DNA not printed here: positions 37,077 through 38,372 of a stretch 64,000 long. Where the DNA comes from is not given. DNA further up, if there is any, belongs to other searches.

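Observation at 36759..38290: Low-GC, opposite-strand moron wedged between terminase and portal: a secreted protein with a novel ~13-aa repeat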

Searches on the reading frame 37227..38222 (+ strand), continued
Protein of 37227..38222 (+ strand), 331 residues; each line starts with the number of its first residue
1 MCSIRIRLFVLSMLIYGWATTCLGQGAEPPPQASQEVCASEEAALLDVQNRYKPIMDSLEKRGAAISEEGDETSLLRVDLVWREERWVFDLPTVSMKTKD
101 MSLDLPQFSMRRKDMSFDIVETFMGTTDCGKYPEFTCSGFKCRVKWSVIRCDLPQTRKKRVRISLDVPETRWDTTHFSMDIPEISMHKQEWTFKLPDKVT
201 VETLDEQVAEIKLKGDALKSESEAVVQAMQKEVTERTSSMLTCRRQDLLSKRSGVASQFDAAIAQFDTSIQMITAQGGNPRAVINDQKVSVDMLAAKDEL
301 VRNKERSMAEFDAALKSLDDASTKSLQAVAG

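Call 42: search_solved_structures(query=A1, max_evalue=10)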
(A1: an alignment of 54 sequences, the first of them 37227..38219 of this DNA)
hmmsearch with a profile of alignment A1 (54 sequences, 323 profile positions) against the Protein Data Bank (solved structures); distinct sequences matched with E-value up to 10: 41.
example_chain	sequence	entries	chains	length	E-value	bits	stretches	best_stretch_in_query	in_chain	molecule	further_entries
9ccf_A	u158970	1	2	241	0.062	15.5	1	241-313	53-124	DA7_2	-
2bez_C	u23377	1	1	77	0.09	14.9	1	239-312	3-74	Spike glycoprotein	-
5zvm_A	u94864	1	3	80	0.09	14.9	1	237-293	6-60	Spike glycoprotein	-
9cce_A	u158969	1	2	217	0.25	13.5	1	242-313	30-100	DYNA_1b7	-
7zr2_A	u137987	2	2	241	0.26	13.4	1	192-307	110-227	Spike protein S2',Chimeric protein mimic of SARS-CoV-2 Spike HR1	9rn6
9wxr_A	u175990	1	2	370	0.32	13.1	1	247-313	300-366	Rhodopsin,Chemotaxis protein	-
1zv8_A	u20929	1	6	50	0.59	12.3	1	243-288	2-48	E2 glycoprotein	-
7wxz_A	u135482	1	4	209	0.6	12.2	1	201-289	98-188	Spike protein S2'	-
4wt7_A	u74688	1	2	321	0.65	12.1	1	255-306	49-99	ABC transporter substrate binding protein (Ribose)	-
1wyy_A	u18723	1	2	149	0.66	12.1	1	237-314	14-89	E2 Glycoprotein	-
6m3w_A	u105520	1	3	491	1.1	11.4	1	237-314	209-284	Spike glycoprotein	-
1wnc_A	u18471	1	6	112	1.3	11.1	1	242-283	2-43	E2 glycoprotein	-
6fkf_p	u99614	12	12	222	1.4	11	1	237-313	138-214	ATP synthase subunit b', chloroplastic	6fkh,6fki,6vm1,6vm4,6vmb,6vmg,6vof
6v39_H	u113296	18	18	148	1.7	10.8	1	273-312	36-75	50S ribosomal protein L9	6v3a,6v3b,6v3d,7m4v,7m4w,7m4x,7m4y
8fwg_g1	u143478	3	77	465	2.7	10.1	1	254-320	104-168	Major capsid protein, gp9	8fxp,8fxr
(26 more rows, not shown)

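Call 43: fold_search(model_id=the predicted structure, library=viral)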
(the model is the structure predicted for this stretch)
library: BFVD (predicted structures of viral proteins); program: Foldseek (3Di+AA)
matches with E <= 10: 493; with E <= 0.001: 3
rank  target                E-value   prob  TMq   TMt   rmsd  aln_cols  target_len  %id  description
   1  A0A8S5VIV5            4.9e-04  0.63  0.12  0.14  28.1       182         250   14  Lower collar protein [Podoviridae sp. ct9H612]
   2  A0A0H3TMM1            5.6e-04  0.41  0.13  0.10  44.4       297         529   11  (no name in the UniProt tables at hand)
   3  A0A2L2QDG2            8.5e-04  0.82  0.16  0.20   9.0       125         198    9  Uncharacterized protein [Human herpesvirus 6B]
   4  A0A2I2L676            1.6e-03  0.99  0.20  0.35  11.6       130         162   11  Uncharacterized protein [Orpheovirus IHUMI-LCC2]
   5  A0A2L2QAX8            2.0e-03  0.85  0.18  0.20  10.1       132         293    8  Uncharacterized protein [Human betaherpesvirus 6A]
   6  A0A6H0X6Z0            2.4e-03  0.90  0.17  0.23   9.1       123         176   11  (no name in the UniProt tables at hand)
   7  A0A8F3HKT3            2.7e-03  0.63  0.08  0.03  25.7       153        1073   11  Peptidase S74 domain-containing protein [Escherichia phage vB_EcoP-ZQ2]
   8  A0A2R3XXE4            3.8e-03  0.18  0.08  0.08  38.0       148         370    9  Uncharacterized protein [Human betaherpesvirus 6]
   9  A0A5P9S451            6.6e-03  0.23  0.10  0.12  18.6       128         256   15  Uncharacterized protein [Human betaherpesvirus 6]
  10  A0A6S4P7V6            7.9e-03  0.95  0.17  0.34  24.7       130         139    7  Uncharacterized protein [uncultured phage_MedDCM-OCT-S37-C6]
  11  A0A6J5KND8            9.0e-03  0.66  0.21  0.12  48.0       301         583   10  PA14 domain containing protein [uncultured Caudovirales phage]
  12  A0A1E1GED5            9.5e-03  0.38  0.09  0.16  20.0       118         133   11  (no name in the UniProt tables at hand)
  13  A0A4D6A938            1.3e-02  0.18  0.14  0.06  50.7       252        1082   11  (no name in the UniProt tables at hand)
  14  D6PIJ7                1.7e-02  0.80  0.17  0.38  19.1       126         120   12  (no name in the UniProt tables at hand)
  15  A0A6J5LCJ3            4.1e-02  0.28  0.12  0.24   9.1        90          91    8  Uncharacterized protein [uncultured Caudovirales phage]
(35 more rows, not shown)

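Call 45: find_related_loci(query=window:37227-38219:+, collection=viral_contigs, flank=6000)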
Query window:37227-38219:+ (331 aa) in viral_contigs; peptide patterns used: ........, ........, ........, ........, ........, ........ (x = any residue, [..] = any of these).
1 stretches matched a pattern, but none encodes a relative of the query by tblastn (E <= 1e-3).

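Call 47: search_dna_similar(query=window:37227-38219:+, collection=phages, mode=protein, max_evalue=0.01)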
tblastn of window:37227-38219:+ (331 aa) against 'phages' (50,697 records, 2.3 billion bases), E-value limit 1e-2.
No match.

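Call 55: find_encoding_contigs(protein=P0003, flank=10000)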
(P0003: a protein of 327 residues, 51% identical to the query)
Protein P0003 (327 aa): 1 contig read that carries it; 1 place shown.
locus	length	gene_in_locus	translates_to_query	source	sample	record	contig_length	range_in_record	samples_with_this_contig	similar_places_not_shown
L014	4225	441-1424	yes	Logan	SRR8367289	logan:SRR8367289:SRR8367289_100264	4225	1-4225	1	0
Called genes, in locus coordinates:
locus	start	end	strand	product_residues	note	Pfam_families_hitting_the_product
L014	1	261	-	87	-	?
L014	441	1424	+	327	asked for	-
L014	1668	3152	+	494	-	PF14356:DUF4403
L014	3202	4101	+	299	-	-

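Call 56: find_encoding_contigs(protein=P0004, flank=8000, max_places=4)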
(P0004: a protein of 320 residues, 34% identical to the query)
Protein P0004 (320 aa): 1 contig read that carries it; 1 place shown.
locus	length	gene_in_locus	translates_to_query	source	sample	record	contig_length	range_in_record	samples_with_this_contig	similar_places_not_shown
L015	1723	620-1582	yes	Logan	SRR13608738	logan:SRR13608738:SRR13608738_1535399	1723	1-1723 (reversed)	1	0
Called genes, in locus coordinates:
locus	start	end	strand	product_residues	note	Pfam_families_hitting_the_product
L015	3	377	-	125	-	?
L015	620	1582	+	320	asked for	-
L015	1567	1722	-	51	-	?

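Call 57: find_encoding_contigs(protein=P0005, flank=8000, max_places=4)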
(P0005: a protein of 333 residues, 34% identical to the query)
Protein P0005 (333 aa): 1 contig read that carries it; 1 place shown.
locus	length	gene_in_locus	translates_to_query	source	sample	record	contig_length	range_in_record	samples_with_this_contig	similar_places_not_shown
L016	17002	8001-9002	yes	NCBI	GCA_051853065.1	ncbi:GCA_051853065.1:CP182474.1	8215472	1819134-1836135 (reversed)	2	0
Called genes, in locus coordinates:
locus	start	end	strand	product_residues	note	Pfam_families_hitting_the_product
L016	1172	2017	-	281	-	-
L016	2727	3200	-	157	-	-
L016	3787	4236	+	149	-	-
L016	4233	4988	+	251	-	-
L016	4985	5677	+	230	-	PF02592:Vut_1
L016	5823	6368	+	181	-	-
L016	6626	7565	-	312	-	PF01710:HTH_Tnp_IS630 (weak), PF13358:DDE_3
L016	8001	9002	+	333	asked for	-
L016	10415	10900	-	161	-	PF18144:SMODS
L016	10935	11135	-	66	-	PF18144:SMODS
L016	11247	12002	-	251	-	-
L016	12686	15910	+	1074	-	-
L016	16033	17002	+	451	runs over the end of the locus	-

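Call 58: find_encoding_contigs(protein=P0008, flank=8000, max_places=4)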
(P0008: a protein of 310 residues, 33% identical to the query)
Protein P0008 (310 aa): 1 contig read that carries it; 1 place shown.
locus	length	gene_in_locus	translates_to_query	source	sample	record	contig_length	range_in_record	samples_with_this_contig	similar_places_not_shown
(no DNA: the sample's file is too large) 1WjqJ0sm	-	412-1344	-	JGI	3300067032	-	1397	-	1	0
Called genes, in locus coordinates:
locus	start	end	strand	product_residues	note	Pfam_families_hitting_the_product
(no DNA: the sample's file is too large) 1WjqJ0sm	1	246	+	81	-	?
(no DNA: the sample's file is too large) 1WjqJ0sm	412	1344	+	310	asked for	-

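Call 66: list_cluster_members(proteins=[P0005, P0006, P0007, P0010, P0011, P0012, P0013, P0014, P0015, P0016])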
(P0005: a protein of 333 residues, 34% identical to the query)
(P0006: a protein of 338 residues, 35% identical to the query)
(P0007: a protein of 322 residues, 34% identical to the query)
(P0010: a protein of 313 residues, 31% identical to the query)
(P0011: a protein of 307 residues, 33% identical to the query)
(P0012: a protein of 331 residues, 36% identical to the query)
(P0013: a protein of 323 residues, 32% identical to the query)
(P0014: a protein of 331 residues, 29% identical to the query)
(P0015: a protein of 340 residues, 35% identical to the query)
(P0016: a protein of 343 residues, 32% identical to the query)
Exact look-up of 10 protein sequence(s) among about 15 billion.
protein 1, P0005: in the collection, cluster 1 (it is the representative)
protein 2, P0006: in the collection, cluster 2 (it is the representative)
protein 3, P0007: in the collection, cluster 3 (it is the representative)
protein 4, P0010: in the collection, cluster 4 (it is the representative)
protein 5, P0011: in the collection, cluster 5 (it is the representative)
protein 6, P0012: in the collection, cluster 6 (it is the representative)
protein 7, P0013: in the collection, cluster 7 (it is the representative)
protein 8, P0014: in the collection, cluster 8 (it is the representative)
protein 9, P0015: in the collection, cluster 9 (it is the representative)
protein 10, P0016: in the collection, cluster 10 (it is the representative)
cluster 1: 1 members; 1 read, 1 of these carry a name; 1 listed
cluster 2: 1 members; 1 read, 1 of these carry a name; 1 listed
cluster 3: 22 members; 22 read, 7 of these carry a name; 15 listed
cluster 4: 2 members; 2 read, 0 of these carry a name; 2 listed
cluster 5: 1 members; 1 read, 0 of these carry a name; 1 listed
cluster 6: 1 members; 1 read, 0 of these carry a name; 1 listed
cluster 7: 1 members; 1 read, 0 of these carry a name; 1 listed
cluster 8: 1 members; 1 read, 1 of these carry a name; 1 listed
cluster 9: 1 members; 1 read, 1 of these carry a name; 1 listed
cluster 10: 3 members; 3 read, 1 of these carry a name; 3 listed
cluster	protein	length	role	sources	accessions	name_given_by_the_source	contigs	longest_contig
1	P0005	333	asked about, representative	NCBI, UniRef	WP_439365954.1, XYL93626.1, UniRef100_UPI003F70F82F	hypothetical protein ACNJYD_08465 [Bradyrhizobium sp. DASA03005] | hypothetical protein n=1 Tax=Bradyrhizobium sp. SPXBL-02 TaxID=3395912 RepID=UPI003F70F82F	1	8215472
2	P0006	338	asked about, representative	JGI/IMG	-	hypothetical protein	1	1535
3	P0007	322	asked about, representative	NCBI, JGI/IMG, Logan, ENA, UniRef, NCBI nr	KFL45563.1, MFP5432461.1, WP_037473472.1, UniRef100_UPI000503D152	hypothetical protein IL54_0972 [Sphingobium sp. ba1] | hypothetical protein | hypothetical protein n=1 Tax=Sphingobium sp. ba1 TaxID=1522072 RepID=UPI000503D152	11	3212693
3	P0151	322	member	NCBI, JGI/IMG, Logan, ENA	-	hypothetical protein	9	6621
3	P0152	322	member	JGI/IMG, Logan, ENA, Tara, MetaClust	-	strand:+ start:236 stop:1204 length:969 start_codon:yes stop_codon:yes gene_type:complete | \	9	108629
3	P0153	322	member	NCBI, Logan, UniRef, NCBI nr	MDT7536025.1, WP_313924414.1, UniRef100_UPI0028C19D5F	hypothetical protein OVY48_21740 [Sphingobium sp. SA2] | hypothetical protein n=1 Tax=Sphingobium sp. SA2 TaxID=1524832 RepID=UPI0028C19D5F | hypothetical protein [Sphingobium sp. SA2]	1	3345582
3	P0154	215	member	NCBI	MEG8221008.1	hypothetical protein OSJ57_10285 [Sphingomonas sp. HH69]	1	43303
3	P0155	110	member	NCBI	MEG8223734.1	hypothetical protein OSJ57_24510 [Sphingomonas sp. HH69]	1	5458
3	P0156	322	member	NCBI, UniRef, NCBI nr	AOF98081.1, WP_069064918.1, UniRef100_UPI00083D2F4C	hypothetical protein [Sphingobium sp. RAC03] | hypothetical protein n=1 Tax=Sphingobium sp. RAC03 TaxID=1843368 RepID=UPI00083D2F4C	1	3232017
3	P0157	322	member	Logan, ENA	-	-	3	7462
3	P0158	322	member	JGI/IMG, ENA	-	-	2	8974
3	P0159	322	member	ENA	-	-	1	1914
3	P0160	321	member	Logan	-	-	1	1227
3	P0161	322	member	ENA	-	-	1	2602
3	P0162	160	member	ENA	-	-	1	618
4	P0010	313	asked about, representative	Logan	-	-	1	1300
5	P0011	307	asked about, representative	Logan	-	-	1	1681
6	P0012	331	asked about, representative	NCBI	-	-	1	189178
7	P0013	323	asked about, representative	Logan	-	-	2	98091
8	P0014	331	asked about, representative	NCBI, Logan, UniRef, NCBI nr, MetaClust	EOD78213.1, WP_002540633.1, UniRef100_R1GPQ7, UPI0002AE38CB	hypothetical protein D515_02995 [Grimontia indica] | Uncharacterized protein n=1 Tax=Grimontia indica TaxID=1056512 RepID=R1GPQ7_9GAMM | hypothetical protein [Grimontia indica]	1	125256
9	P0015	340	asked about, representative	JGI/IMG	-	hypothetical protein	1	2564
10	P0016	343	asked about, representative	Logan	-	-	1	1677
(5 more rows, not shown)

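Call 67: find_encoding_contigs(protein=P0013, flank=8000, max_places=2)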
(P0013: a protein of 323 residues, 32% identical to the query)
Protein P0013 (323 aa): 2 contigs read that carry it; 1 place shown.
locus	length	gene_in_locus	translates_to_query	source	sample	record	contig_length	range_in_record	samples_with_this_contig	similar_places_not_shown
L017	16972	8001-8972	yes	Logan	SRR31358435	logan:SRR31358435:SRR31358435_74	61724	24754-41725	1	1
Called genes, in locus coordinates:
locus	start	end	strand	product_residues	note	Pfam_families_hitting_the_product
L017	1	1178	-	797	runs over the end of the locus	PF02190:LON_substr_bdg, PF07728:AAA_5, PF00004:AAA, PF22667:Lon_lid, PF05362:Lon_C, PF13541:ChlI (weak)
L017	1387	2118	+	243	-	-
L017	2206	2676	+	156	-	PF01047:MarR (weak)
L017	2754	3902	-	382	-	PF14289:DUF4369, PF00578:AhpC-TSA, PF08534:Redoxin, PF00085:Thioredoxin, PF13098:Thioredoxin_2, PF13905:Thioredoxin_8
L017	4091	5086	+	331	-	PF14064:HmuY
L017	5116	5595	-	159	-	-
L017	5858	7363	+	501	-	PF02874:ATP-synt_ab_N, PF00006:ATP-synt_ab, PF22919:ATP-synt_VA_C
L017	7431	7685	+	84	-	PF02823:ATP-synt_DE_N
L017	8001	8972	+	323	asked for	-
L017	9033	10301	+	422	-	PF12704:MacB_PCD, PF02687:FtsX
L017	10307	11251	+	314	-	PF02388:FemAB (faint), PF13480:Acetyltransf_6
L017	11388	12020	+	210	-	PF01025:GrpE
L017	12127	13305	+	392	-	PF00226:DnaJ, PF01556:DnaJ_C, PF00684:DnaJ_CXXCXGXG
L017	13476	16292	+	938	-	PF13585:CHU_C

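Call 68: find_encoding_contigs(protein=P0012, flank=8000, max_places=2)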
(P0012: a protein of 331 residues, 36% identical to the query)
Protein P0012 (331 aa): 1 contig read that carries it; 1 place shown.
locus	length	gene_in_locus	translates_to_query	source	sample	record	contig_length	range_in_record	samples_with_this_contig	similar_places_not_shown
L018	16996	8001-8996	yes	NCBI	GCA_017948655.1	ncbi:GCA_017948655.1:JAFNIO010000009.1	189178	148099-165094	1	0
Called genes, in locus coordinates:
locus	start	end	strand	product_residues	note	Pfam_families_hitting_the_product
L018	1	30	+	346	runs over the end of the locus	PF01757:Acyl_transf_3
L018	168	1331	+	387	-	PF00226:DnaJ, PF01556:DnaJ_C, PF27659:CHP02642 (faint), PF00684:DnaJ_CXXCXGXG, PF27439:DnaJ_C_2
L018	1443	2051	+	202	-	PF13649:Methyltransf_25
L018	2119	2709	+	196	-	PF02525:Flavodoxin_2, PF03358:FMN_red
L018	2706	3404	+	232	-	PF00215:OMPdecase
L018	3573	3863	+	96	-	PF07045:DUF1330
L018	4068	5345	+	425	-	PF06850:PHB_depo_C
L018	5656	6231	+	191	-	PF06035:Peptidase_C93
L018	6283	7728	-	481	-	PF13541:ChlI, PF00158:Sigma54_activat (faint), PF01078:Mg_chelatase, PF07728:AAA_5, PF00493:MCM (weak), PF13335:Mg_chelatase_C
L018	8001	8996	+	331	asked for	-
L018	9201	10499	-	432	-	-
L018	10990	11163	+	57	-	-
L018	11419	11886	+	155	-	-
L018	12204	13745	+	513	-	PF18928:DUF5677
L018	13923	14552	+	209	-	PF00239:Resolvase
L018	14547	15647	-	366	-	PF00069:Pkinase, PF07714:PK_Tyr_Ser-Thr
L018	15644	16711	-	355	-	PF00069:Pkinase, PF07714:PK_Tyr_Ser-Thr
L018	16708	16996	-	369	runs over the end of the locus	PF13672:PP2C_2 (weak)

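Call 69: find_encoding_contigs(protein=P0014, flank=8000, max_places=2)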
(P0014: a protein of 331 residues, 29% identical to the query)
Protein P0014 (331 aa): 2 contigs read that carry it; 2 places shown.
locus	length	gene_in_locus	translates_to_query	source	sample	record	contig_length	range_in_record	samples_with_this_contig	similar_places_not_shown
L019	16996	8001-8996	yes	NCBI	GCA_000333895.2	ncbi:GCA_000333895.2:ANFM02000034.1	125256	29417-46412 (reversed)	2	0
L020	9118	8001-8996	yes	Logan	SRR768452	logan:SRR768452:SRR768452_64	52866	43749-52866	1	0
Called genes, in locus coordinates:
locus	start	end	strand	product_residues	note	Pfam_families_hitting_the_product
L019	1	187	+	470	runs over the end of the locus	PF00289:Biotin_carb_N, PF02786:CPSase_L_D2, PF02222:ATP-grasp, PF07478:Dala_Dala_lig_C (weak), PF02785:Biotin_carb_C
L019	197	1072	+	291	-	PF02682:CT_C_D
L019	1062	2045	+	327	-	PF02626:CT_A_B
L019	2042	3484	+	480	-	PF00171:Aldedh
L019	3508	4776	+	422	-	PF00202:Aminotran_3, PF00155:Aminotran_1_2 (faint)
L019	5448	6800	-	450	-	PF13576:Pentapeptide_3 (faint), PF23894:LD_SV2 (faint), PF00805:Pentapeptide (weak), PF13599:Pentapeptide_4 (weak), PF25296:Decapeptide (weak), PF13599:Pentapeptide_4, PF00805:Pentapeptide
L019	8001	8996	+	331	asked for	-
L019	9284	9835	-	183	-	-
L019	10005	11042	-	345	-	PF12680:SnoaL_2 (faint), PF07366:SnoaL (weak)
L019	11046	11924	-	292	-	PF00528:BPD_transp_1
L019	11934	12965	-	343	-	PF00528:BPD_transp_1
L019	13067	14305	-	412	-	PF13416:SBP_bac_8, PF01547:SBP_bac_1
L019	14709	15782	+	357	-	PF00005:ABC_tran, PF02463:SMC_N (weak), PF17912:OB_MalK (weak)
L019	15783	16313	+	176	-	PF07366:SnoaL, PF12680:SnoaL_2, PF14534:DUF4440 (weak)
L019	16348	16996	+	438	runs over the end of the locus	PF00815:Histidinol_dh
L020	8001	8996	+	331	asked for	-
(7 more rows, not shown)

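Call 71: search_protein_families(library=padloc, proteins=[window:37227-38222:+], max_evalue=0.01)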
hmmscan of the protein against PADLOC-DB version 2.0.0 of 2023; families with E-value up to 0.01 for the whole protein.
window:37227-38222:+ (331 aa): 0 families

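Call 92: search_dna_similar(query=window:37227-38219:+, collection=plasmids, mode=protein, max_evalue=0.001, max_rows=25)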
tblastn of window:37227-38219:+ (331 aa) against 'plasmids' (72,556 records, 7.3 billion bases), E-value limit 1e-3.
Records with a match: 2; places in all: 2; records where one place covers at least 80% of the query: 0.
Best place of each record, by identity: <60% 2.
By first word of the organism name: Agrobacterium 2.
By predicted mobility (MOB-suite, as given by PLSDB): conjugative 2.
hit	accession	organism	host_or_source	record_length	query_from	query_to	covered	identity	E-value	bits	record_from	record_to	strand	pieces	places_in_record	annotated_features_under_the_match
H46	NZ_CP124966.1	Agrobacterium tumefaciens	lilac,cell culture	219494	76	270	59%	29.2%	7e-24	109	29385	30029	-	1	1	hypothetical protein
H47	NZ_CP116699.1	Agrobacterium tumefaciens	Clematis,cell culture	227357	76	270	59%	29.2%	7e-24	109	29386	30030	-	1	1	hypothetical protein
